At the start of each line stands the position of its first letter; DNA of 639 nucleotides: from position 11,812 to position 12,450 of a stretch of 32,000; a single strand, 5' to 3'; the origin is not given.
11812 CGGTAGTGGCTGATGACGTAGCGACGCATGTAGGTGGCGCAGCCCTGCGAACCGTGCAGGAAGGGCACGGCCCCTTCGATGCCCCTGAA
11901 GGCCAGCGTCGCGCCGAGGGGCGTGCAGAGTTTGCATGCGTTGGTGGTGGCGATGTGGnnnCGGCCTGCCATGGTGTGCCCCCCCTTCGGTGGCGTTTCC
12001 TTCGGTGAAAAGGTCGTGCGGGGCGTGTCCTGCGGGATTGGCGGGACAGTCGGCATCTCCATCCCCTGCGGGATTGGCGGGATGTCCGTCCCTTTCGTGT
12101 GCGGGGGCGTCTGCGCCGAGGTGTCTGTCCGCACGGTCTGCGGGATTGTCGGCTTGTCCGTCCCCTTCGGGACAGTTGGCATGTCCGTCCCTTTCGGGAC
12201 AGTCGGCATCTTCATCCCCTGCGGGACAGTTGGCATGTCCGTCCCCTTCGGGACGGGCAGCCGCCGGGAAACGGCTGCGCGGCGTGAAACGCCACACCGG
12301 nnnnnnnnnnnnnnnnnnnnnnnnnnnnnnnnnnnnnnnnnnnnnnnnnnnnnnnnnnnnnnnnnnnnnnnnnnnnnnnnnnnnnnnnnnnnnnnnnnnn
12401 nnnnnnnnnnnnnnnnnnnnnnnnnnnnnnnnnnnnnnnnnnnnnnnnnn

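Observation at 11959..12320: NifE carries a Cys/His/Asp-rich repeat tail encoded by a 27-bp tandem repeat that is open in two frames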

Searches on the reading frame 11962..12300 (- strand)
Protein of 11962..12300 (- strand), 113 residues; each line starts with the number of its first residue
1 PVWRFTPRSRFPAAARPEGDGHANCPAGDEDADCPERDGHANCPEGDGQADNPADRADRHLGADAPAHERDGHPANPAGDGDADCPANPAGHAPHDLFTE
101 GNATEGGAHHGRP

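Call 16: find_homologous_proteins(query=window:11962-12300:-, max_evalue=0.001)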
Query window:11962-12300:-: 100 candidates shared short words with the query, none scored E <= 0.001.

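Call 66: search_protein_families(library=pfam, max_evalue=1, proteins=[window:11962-12291:-])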
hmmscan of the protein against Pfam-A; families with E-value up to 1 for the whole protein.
seq(110 aa): 0 families

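Call 74: search_protein_representatives(protein=window:11962-12291:-)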
Query: 110 residues. Proteins with E-value up to 0.001 (for the whole library): 1; up to 1e-10: 0; up to 1e-30: 0. The best 1 are listed.
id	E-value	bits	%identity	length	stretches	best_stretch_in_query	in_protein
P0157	4.7e-09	52.9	40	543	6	14-47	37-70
